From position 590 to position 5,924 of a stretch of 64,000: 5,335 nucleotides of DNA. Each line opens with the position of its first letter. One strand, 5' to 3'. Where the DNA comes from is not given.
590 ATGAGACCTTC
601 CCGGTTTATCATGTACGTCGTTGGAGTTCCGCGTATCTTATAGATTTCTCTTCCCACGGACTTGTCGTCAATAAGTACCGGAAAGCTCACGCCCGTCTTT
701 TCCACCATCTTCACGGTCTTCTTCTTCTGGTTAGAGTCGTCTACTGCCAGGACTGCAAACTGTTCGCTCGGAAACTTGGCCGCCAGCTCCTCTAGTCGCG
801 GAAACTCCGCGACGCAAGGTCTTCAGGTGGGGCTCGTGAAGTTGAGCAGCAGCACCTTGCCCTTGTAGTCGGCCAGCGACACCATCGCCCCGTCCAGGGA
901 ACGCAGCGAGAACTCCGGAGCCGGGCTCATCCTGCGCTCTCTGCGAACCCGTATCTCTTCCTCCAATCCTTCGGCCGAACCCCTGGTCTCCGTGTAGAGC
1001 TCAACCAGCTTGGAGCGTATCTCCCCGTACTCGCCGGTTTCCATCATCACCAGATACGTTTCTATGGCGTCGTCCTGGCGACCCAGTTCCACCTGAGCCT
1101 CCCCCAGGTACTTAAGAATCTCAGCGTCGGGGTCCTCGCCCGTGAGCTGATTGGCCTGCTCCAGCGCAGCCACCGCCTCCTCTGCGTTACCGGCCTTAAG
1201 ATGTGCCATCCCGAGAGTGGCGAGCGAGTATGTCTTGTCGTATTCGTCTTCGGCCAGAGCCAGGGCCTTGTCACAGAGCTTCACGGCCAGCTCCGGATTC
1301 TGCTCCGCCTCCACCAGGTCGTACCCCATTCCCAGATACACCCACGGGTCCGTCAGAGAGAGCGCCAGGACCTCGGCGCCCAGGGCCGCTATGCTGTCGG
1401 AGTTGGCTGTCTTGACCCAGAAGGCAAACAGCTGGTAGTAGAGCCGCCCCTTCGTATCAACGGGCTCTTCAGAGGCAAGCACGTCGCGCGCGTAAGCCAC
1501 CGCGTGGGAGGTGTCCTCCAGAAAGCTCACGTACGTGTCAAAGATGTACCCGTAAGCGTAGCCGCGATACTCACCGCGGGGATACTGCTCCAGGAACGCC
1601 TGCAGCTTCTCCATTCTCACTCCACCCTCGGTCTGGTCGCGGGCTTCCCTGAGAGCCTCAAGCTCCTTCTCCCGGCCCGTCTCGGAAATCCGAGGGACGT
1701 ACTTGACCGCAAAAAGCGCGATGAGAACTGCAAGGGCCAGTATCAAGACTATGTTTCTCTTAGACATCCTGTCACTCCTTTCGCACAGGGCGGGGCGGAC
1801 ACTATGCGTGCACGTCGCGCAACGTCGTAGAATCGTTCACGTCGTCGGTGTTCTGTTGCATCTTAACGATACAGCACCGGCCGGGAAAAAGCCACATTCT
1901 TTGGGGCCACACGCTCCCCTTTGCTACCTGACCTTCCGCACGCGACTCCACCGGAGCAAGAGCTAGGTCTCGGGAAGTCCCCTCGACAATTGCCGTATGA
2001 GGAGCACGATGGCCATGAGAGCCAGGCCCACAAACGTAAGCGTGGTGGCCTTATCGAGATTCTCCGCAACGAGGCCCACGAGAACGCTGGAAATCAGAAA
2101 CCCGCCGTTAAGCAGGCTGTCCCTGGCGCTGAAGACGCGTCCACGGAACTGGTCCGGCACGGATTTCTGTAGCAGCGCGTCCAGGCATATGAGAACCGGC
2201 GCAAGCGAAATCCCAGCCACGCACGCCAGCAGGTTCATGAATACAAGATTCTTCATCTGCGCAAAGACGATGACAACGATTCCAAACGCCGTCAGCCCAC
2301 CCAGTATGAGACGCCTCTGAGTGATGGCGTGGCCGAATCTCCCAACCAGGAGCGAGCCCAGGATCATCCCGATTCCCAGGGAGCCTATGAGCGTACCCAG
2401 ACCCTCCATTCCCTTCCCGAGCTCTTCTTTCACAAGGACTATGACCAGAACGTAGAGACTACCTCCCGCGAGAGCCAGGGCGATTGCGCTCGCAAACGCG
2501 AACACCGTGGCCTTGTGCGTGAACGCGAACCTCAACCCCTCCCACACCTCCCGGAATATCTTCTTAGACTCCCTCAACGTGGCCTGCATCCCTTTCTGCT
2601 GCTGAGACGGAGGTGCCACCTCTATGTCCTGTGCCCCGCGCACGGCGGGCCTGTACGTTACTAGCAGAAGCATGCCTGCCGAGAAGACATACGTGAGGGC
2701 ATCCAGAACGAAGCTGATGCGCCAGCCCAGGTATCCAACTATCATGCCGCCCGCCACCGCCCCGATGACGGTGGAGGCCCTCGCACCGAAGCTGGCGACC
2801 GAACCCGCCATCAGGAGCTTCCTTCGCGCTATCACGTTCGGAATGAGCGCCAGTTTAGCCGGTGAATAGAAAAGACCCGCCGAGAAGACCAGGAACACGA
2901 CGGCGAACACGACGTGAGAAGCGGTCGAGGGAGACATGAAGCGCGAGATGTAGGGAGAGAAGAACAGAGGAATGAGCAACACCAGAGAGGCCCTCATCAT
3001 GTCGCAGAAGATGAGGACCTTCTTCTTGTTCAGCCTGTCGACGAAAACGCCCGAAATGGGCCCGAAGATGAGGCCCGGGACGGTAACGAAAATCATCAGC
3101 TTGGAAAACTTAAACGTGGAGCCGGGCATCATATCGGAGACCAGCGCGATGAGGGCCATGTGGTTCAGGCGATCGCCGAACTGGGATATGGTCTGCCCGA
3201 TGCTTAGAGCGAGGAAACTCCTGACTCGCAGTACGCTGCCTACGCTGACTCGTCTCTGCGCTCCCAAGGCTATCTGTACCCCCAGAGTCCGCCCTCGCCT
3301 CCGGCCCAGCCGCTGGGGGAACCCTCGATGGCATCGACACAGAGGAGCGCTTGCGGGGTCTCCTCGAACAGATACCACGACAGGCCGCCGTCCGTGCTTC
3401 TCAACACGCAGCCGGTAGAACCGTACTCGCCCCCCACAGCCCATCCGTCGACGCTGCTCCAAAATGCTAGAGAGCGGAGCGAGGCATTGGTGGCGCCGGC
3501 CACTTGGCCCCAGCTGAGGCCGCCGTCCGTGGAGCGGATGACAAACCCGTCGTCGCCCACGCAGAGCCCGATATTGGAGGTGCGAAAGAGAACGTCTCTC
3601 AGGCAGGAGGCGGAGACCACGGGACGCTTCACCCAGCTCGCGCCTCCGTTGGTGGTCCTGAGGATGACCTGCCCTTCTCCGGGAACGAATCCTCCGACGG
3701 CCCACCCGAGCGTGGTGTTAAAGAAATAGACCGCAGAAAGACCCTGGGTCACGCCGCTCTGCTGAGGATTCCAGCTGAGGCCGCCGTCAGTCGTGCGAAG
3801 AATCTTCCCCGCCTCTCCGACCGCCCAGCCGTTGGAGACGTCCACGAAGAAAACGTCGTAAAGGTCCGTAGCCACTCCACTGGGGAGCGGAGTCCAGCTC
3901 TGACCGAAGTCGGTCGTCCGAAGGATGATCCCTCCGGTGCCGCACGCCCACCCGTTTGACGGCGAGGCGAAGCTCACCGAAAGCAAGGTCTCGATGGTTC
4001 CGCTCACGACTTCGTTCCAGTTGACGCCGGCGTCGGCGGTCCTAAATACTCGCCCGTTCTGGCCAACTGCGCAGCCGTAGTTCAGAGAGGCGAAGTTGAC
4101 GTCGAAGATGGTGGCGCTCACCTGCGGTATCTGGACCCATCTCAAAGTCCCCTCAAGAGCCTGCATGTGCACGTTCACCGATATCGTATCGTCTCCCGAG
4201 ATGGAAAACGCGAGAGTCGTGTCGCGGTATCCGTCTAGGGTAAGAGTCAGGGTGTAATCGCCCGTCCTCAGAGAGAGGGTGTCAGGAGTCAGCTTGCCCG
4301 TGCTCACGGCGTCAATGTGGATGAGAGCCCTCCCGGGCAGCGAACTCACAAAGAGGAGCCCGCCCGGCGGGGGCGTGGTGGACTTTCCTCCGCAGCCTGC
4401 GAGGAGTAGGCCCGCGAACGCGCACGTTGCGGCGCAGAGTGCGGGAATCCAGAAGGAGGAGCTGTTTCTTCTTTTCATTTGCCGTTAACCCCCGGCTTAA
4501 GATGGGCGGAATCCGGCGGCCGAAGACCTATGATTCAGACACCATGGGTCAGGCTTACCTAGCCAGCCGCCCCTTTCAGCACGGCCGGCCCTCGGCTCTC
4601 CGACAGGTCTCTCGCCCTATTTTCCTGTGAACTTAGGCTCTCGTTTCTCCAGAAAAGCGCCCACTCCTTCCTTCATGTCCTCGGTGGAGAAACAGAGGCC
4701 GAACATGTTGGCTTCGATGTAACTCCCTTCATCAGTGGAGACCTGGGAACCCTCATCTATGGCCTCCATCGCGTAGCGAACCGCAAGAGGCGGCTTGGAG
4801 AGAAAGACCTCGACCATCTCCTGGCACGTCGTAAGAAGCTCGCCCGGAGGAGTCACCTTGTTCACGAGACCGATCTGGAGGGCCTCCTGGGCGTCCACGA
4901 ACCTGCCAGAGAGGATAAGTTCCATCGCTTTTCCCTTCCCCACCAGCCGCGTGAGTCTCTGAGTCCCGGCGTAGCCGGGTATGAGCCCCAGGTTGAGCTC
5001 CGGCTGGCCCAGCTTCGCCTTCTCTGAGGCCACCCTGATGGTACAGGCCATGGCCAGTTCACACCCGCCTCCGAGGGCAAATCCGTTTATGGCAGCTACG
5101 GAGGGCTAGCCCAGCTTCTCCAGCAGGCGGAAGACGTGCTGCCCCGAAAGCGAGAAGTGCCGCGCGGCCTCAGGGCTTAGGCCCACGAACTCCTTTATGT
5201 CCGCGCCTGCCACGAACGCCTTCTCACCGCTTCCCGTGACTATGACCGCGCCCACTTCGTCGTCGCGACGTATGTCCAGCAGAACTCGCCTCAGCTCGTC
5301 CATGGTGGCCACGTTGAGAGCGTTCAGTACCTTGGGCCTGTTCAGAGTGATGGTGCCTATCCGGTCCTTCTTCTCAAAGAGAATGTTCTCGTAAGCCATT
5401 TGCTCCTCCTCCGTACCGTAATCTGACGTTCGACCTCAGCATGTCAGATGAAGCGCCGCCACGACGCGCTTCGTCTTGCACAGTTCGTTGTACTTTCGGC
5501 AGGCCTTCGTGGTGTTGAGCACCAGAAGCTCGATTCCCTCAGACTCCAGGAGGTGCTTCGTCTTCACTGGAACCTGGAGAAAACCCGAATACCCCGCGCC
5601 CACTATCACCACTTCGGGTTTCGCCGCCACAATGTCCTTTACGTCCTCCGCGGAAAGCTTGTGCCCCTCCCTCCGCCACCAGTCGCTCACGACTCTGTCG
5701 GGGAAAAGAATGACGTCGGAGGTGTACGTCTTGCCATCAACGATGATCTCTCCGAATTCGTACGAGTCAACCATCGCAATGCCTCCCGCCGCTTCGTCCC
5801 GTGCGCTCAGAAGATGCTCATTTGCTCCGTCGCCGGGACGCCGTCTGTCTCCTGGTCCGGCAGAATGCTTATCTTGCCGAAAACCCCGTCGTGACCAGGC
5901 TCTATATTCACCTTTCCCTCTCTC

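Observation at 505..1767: TPR-TlpA selenoprotein decoded through UGA (Sec in a U-R-P-C motif) with a SECIS-like hairpin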

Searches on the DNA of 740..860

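Call 94: search_rna_families(source=window, start=740, end=860, threshold=evalue, max_evalue=10)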
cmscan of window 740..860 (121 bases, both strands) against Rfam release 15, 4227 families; matches with E-value up to 10: 4.
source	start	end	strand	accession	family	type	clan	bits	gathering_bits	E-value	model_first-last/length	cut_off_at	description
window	789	819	-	RF03937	mir-9456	Gene; miRNA;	-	12.8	80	5.3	1-68/68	no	mir-9456 microRNA precursor family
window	795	813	+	RF03290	mir-9428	Gene; miRNA;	-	12.4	81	4.1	26-44/68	no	mir-9428 microRNA precursor family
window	795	813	-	RF03290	mir-9428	Gene; miRNA;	-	11.3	81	8.4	26-44/68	no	mir-9428 microRNA precursor family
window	795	813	+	RF03163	c4-a1b1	Gene; antisense;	CL00128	9.3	46.7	4.5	14-33/53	no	a1, b1 targets of C4 antisense RNA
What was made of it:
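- Tried and rejected: Rfam at permissive E-value on 740-860 gave only chance microRNA-like hairpin hits (call 94).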

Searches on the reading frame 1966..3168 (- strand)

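Call 57: search_protein_families(library=pfam, proteins=[window:1966-3168:-], max_evalue=0.00001)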
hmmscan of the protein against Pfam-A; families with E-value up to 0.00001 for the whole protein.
window:1966-3168:- (401 aa): 2 families
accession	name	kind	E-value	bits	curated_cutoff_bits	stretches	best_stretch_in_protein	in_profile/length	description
PF07690.21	MFS_1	-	6.2e-27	94.9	33.4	2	25-219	38-203/347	Major Facilitator Superfamily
PF05977.19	MFS_3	-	1.9e-24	86.5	27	1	29-392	55-391/524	Transmembrane secretion effector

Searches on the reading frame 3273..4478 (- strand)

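Call 57: search_protein_families(library=pfam, proteins=[window:3273-4478:-], max_evalue=0.00001)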
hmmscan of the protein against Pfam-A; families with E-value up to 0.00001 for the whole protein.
window:3273-4478:- (402 aa): 3 families
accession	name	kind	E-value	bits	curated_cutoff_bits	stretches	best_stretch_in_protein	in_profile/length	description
PF14870.12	PSII_BNR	-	1.5e-28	100.4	27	2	203-284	17-96/303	Photosynthesis system II assembly factor YCF48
PF02012.26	BNR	-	2.6e-11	42.2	27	0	187-196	2-11/12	BNR/Asp-box repeat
PF08308.17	PEGA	-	1.9e-08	34.5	20.8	1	41-106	3-68/71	PEGA domain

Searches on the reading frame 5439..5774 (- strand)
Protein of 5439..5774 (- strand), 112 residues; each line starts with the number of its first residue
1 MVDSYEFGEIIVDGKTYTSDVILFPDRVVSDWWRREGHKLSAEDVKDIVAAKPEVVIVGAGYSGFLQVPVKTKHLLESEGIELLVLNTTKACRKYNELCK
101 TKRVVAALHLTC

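Call 57: search_protein_families(library=pfam, proteins=[window:5439-5774:-], max_evalue=0.00001)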
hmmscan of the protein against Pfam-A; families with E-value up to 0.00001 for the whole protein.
window:5439-5774:- (112 aa): 1 family
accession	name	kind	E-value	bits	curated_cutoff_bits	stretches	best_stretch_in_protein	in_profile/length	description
PF04430.19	DUF498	-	1.4e-26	93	33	1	2-109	1-109/109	Protein of unknown function (DUF498/DUF598)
